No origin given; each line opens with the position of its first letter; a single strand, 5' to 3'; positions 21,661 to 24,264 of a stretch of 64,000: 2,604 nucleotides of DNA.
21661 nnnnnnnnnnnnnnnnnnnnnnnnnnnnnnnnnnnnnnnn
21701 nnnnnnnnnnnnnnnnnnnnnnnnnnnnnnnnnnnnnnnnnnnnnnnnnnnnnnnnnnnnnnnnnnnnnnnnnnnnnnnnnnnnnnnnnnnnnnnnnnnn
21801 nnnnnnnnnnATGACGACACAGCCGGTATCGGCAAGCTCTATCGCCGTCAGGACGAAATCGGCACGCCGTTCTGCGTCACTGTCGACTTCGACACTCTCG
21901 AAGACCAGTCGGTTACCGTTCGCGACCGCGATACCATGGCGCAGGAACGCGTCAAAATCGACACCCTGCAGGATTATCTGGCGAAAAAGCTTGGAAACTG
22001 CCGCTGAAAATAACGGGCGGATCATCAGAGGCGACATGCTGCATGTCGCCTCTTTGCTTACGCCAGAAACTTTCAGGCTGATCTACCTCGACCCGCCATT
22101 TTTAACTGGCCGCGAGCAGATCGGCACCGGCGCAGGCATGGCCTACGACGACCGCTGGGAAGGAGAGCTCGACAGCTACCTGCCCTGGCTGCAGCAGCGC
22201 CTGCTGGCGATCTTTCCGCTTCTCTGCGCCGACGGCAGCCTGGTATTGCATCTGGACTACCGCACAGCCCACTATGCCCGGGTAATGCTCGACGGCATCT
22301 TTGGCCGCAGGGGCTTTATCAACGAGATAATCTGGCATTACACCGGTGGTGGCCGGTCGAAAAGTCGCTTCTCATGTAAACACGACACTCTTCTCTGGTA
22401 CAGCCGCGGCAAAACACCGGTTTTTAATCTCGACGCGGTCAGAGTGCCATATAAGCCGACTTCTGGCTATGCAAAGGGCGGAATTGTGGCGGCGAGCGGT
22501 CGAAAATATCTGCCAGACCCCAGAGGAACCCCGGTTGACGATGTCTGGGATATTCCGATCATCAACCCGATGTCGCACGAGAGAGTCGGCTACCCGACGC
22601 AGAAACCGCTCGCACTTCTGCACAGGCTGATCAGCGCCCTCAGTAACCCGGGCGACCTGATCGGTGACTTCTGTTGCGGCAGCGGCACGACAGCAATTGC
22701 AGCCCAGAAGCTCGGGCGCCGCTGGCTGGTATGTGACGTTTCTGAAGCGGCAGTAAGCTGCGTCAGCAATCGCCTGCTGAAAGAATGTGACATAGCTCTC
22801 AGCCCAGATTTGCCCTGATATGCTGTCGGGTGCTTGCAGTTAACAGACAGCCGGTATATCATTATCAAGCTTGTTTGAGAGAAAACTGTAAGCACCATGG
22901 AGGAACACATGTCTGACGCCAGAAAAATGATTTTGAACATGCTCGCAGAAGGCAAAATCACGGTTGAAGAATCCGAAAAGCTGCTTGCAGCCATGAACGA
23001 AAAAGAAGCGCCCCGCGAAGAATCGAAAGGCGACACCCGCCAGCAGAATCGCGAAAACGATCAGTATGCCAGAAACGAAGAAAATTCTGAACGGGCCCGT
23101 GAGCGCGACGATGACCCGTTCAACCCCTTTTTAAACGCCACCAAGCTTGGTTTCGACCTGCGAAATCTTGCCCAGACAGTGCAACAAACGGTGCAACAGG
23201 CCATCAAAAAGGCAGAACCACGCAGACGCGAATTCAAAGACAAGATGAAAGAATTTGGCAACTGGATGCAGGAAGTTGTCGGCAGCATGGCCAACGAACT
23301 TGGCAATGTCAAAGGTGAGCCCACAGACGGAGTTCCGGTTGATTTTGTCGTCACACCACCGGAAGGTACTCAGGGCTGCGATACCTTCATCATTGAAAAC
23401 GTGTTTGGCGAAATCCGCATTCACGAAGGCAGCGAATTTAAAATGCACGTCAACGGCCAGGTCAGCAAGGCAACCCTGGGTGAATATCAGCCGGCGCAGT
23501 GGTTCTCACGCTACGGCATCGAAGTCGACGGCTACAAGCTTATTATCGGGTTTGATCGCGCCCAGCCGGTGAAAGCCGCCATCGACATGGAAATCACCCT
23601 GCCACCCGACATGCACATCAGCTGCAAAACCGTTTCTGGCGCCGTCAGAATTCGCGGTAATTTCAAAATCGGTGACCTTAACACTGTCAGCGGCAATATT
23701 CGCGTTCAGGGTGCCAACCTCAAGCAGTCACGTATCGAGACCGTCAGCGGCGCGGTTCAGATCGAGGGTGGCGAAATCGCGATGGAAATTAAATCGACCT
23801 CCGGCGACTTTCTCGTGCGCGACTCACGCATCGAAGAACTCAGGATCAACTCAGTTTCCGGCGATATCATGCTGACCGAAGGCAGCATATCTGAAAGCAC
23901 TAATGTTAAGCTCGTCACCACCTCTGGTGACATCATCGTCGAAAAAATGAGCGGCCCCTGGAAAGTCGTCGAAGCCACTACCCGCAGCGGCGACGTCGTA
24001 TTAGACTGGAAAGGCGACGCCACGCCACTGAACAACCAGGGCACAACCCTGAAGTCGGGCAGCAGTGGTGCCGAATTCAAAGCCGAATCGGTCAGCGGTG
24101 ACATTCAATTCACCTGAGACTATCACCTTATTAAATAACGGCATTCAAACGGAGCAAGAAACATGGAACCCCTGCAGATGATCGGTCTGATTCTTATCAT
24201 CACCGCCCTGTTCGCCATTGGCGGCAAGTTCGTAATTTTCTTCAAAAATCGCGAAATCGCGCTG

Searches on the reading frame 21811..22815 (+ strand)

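Call 51: search_protein_families(library=pfam, proteins=[window:21811-22815:+], max_evalue=0.001)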
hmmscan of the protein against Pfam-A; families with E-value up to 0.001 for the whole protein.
window:21811-22815:+ (335 aa): 1 family
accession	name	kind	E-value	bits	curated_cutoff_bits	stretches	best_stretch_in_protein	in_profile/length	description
PF01555.25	N6_N4_Mtase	-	3.2e-46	158.5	26.7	1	89-316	2-217/221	DNA methylase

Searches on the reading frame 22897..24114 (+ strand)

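Call 51: search_protein_families(library=pfam, proteins=[window:22897-24114:+], max_evalue=0.001)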
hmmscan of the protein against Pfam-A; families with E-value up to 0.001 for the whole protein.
window:22897-24114:+ (406 aa): 2 families
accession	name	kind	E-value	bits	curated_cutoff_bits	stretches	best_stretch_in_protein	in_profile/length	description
PF13349.12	DUF4097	-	2.8e-20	73.2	22.9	1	231-404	68-245/247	Toastrack DUF4097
PF22746.1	SHOCT-like_DUF2089-C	-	4.5e-08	32.9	27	1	9-37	3-31/32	SHOCT-like domain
